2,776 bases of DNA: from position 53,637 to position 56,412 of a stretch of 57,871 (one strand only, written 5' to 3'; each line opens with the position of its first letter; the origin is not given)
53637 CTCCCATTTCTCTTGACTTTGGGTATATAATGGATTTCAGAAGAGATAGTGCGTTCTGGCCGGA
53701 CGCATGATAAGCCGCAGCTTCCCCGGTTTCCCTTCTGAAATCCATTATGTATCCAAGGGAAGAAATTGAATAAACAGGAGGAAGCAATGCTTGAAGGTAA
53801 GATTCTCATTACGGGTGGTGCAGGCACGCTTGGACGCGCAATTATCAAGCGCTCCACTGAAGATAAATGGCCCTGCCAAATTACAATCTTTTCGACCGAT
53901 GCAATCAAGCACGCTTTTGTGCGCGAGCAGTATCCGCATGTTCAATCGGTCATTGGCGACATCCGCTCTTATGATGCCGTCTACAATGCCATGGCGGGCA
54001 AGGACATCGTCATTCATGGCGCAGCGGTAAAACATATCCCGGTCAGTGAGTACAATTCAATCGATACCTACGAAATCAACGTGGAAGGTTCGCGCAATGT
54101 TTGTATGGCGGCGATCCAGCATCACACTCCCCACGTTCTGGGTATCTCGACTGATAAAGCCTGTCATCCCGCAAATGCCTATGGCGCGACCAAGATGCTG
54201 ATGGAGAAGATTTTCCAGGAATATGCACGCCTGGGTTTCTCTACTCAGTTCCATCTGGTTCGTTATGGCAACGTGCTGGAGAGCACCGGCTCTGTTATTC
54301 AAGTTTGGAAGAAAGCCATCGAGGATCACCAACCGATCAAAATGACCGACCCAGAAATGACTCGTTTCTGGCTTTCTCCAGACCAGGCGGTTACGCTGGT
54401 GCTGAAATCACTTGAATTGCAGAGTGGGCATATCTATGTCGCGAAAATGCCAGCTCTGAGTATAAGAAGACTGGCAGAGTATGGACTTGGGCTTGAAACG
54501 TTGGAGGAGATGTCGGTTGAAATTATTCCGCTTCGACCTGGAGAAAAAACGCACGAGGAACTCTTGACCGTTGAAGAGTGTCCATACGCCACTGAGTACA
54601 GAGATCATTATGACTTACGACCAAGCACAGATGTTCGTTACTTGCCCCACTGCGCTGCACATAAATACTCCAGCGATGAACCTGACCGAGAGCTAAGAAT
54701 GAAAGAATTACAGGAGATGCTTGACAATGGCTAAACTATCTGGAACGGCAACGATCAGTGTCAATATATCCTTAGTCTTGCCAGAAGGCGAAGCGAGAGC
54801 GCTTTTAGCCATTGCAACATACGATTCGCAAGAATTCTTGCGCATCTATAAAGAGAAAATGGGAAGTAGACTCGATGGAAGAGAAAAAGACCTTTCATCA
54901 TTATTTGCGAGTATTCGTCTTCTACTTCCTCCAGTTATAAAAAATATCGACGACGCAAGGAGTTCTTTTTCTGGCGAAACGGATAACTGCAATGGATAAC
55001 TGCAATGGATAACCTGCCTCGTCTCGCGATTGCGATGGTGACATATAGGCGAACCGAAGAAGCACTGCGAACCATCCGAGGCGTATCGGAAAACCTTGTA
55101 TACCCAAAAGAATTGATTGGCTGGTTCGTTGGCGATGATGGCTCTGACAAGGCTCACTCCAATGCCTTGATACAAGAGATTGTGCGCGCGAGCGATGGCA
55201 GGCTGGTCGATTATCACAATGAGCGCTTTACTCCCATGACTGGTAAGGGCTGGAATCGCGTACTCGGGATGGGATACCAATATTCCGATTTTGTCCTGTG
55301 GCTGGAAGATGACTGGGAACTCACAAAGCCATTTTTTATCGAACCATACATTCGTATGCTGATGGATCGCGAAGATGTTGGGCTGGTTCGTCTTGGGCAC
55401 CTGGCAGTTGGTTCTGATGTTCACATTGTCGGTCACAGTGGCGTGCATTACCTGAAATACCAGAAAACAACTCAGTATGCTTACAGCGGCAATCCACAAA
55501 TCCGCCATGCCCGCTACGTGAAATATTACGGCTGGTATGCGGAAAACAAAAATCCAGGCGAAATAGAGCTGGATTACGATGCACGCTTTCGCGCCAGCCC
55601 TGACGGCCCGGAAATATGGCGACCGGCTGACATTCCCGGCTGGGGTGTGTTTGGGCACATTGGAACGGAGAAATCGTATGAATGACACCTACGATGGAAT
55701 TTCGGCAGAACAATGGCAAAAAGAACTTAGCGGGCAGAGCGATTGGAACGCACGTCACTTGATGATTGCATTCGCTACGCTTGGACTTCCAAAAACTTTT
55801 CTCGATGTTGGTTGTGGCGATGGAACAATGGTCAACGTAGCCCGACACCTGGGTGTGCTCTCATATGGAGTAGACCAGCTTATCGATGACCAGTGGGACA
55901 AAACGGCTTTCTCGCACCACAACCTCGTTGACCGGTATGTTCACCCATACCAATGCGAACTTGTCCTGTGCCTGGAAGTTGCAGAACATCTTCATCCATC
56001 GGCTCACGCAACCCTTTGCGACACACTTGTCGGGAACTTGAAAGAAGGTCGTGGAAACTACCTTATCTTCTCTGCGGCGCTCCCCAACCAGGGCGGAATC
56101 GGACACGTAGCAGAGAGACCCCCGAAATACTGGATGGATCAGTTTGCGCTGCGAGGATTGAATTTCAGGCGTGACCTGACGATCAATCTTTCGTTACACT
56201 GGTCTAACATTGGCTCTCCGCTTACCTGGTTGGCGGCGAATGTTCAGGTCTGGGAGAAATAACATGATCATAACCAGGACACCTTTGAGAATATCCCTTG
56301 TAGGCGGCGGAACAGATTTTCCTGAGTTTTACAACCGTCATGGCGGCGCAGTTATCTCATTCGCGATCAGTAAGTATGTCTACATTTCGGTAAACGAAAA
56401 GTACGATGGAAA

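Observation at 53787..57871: Phage-encoded heptose-type nucleotide-sugar pathway inside the virion late operon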

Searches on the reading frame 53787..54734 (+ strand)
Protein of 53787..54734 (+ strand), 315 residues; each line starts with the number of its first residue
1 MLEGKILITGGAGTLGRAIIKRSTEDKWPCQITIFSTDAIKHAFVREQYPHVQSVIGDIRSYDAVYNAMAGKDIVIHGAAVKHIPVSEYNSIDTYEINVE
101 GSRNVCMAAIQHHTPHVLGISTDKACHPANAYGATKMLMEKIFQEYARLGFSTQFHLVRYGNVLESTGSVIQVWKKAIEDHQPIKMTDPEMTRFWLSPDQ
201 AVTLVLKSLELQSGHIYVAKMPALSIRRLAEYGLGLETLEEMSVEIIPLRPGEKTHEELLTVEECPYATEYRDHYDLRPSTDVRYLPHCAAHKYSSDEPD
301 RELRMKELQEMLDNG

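Call 6: search_protein_families(library=pfam, max_evalue=0.01, proteins=[window:53787-54731:+])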
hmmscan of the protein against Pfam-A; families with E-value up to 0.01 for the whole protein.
seq(315 aa): 9 families
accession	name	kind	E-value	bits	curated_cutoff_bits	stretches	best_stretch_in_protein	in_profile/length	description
PF02719.21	Polysacc_synt_2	-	7.5e-72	242.4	20.2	1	6-276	1-290/293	Polysaccharide biosynthesis protein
PF01370.27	Epimerase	-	1.8e-20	73.8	20.9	1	6-217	1-237/240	NAD dependent epimerase/dehydratase family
PF01073.25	3Beta_HSD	-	1.7e-11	44.1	22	1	7-128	1-122/280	3-beta hydroxysteroid dehydrogenase/isomerase family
PF04321.23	RmlD_sub_bind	-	3.3e-11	43.2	27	1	5-187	2-176/287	RmlD substrate binding domain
PF16363.11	GDP_Man_Dehyd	-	1.4e-08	35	27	1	7-147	1-168/332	GDP-mannose 4,6 dehydratase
PF13460.12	NAD_binding_10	-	1.8e-07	31.7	27.2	1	10-146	1-120/184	NAD(P)H-binding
PF07993.18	NAD_binding_4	-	4.6e-05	23.1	20.1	0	69-127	86-141/258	Male sterility protein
PF00106.31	adh_short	-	0.0013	18.7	26.6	1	6-147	3-164/195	short chain dehydrogenase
PF05368.20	NmrA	-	0.0065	16.5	27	1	4-78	3-76/298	NmrA-like family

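Call 7: search_protein_families(library=ncbifam, max_evalue=0.01, proteins=[window:53787-54731:+])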
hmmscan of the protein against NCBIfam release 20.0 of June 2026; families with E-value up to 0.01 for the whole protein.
seq(315 aa): 22 families
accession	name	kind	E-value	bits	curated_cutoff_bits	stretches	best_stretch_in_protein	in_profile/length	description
TIGR03589.1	PseB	equivalog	3e-70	236.7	407.75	1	5-283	6-285/324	UDP-N-acetylglucosamine 4,6-dehydratase (inverting)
TIGR04130.1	FnlA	equivalog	2.1e-53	181.4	730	1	2-286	2-289/337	UDP-N-acetylglucosamine 4,6-dehydratase/5-epimerase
TIGR01179.1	galE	equivalog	1.9e-11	43.4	262.3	1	5-164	1-177/332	UDP-glucose 4-epimerase GalE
TIGR04180.1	EDH_00030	hypoth_equivalog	6.2e-11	41.9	475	1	7-125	2-124/297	NAD-dependent 4,6-dehydratase LegB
NF043036.1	ErythonDh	equivalog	6.1e-10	38.8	325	1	5-216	2-240/321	D-erythronate dehydrogenase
NF042422.1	oxyalk_red_OleD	equivalog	2.1e-09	37.2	580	1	5-130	2-118/329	2-alkyl-3-oxoalkanoate reductase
TIGR03466.1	HpnA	hypoth_equivalog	1.9e-08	33.6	367.65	1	5-122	2-113/327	hopanoid-associated sugar epimerase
NF041293.1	G6PDh_Azf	equivalog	3.8e-08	33.1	400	1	5-125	4-118/252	NAD-dependent glucose-6-phosphate dehydrogenase Azf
TIGR01214.1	rmlD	equivalog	3.9e-08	32.7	224.05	1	5-123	1-101/285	dTDP-4-dehydrorhamnose reductase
NF042423.1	oxyalk_red_Shew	equivalog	4.1e-08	32.7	580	1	5-122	10-118/331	2-alkyl-3-oxoalkanoate reductase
TIGR01181.1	dTDP_gluc_dehyt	equivalog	1.2e-06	27.8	365.1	1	5-124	1-127/321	dTDP-glucose 4,6-dehydratase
NF004849.1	PRK06200.1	equivalog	7.3e-06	25.3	330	1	5-69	8-71/269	3-(cis-5,6-dihydroxycyclohexa-1,3-dien-1-yl)propanoate dehydrogenase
NF011728.1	PRK15181.1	equivalog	1e-05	24.7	760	1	37-114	56-133/348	Vi polysaccharide biosynthesis UDP-N-acetylglucosaminuronic acid C-4 epimerase TviC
TIGR02197.1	heptose_epim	equivalog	1.1e-05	24.7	274.6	1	6-163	1-170/316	ADP-glyceromanno-heptose 6-epimerase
TIGR02622.1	CDP_4_6_dhtase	equivalog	8.3e-05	21.9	278.45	1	50-126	54-133/352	CDP-glucose 4,6-dehydratase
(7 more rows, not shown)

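Call 11: search_protein_families(library=phrogs, max_evalue=0.001, proteins=[window:53787-54734:+])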
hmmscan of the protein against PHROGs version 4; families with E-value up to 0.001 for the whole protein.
window:53787-54734:+ (315 aa): 1 family
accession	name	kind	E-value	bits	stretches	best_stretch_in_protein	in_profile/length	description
phrog_540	-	DNA, RNA and nucleotide metabolism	5.9e-26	92.1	1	5-256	294-563/715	nucleotide-sugar epimerase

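Call 30: search_solved_structures(query=window:53787-54734:+, max_evalue=1e-10)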
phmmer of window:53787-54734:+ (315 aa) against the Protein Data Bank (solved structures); distinct sequences matched with E-value up to 1e-10: 12.
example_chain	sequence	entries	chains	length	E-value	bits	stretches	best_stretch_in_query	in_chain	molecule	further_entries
2gn4_A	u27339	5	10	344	1.6e-56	194.9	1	5-282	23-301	UDP-GlcNAc C6 dehydratase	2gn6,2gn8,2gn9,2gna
4j2o_A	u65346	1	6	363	5.2e-54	186.7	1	6-282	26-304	UDP-N-acetylglucosamine 4,6-dehydratase/5-epimerase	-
6bwc_A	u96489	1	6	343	5.5e-49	170.2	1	5-298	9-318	Polysaccharide biosynthesis protein CapD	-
3vvb_A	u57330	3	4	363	8.6e-48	166.3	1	6-286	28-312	CapE | Capsular polysaccharide synthesis enzyme Cap8E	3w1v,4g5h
3vvc_A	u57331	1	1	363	3.1e-47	164.4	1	6-286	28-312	Capsular polysaccharide synthesis enzyme Cap8E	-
4tqg_A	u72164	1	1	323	2.5e-30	108.9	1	5-298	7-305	Putative dTDP-d-glucose 4 6-dehydratase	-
5bjy_A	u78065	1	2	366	5.6e-30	107.8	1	6-274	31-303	WlaL protein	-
5bju_A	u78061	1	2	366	7.3e-29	104.1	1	6-274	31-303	WlaL protein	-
5bjw_A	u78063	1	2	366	2.6e-28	102.3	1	6-274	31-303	WlaL protein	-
5bjx_A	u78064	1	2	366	3.6e-28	101.8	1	6-274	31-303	WlaL protein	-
5bjv_A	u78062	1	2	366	2.5e-27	99.1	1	6-274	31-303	WlaL protein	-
3pvz_A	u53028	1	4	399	2.7e-13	53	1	3-221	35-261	UDP-N-acetylglucosamine 4,6-dehydratase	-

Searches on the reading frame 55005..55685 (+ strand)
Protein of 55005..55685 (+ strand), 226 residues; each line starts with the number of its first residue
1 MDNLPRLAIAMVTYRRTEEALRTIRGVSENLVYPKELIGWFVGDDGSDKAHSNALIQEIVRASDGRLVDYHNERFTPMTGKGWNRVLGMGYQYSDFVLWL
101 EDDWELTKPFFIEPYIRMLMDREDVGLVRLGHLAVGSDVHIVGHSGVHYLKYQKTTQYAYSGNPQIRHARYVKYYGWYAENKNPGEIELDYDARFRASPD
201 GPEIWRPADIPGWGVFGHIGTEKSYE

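Call 6: search_protein_families(library=pfam, max_evalue=0.01, proteins=[window:55005-55682:+])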
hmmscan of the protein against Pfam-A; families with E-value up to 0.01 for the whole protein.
seq(226 aa): 2 families
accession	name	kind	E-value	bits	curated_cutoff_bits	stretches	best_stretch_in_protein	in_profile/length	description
PF00535.33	Glycos_transf_2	-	2.4e-06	28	23.3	1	9-124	2-108/168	Glycosyl transferase family 2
PF13641.12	Glyco_tranf_2_3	-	0.00099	19.6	27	1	5-129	1-120/230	Glycosyltransferase like family 2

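Call 7: search_protein_families(library=ncbifam, max_evalue=0.01, proteins=[window:55005-55682:+])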
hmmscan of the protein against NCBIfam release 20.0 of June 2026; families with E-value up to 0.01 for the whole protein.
seq(226 aa): 1 family
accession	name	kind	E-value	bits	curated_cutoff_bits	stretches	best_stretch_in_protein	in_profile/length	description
NF050050.1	ProtGlycPglI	equivalog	0.0015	18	500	1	5-108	2-98/306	GalNAc(5)-diNAcBac-PP-undecaprenol beta-1,3-glucosyltransferase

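Call 11: search_protein_families(library=phrogs, max_evalue=0.001, proteins=[window:55005-55685:+])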
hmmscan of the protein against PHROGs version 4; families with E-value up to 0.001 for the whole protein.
window:55005-55685:+ (226 aa): 0 families

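Call 97: search_dna_similar(query=window:55005-55685:+, collection=phages, mode=protein, max_evalue=0.001, max_rows=20)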
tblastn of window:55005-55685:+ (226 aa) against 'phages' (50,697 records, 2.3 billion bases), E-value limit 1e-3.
No match.

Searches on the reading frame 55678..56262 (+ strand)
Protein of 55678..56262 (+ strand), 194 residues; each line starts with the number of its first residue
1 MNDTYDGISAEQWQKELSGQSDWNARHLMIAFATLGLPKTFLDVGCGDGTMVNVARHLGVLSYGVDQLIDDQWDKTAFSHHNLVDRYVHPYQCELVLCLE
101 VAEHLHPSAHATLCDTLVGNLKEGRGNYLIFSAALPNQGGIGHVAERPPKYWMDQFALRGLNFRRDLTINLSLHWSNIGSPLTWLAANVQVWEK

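Call 6: search_protein_families(library=pfam, max_evalue=0.01, proteins=[window:55678-56259:+])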
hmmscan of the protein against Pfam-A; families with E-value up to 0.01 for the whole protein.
seq(194 aa): 2 families
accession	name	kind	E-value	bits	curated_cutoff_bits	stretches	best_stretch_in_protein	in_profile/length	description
PF13489.12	Methyltransf_23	-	8e-07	29.4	27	1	31-163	16-144/164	Methyltransferase domain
PF07757.19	AdoMet_MTase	-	0.0038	17.9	27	1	38-76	62-100/115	Predicted AdoMet-dependent methyltransferase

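Call 7: search_protein_families(library=ncbifam, max_evalue=0.01, proteins=[window:55678-56259:+])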
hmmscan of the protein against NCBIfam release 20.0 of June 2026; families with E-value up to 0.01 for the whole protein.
seq(194 aa): 1 family
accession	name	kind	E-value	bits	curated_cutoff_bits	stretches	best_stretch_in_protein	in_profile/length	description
NF045667.1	MTase_DVU1556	equivalog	0.0015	18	155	1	29-71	14-57/213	DVU_1556 family methyltransferase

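Call 11: search_protein_families(library=phrogs, max_evalue=0.001, proteins=[window:55678-56262:+])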
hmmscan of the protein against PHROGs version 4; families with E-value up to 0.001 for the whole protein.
window:55678-56262:+ (194 aa): 0 families
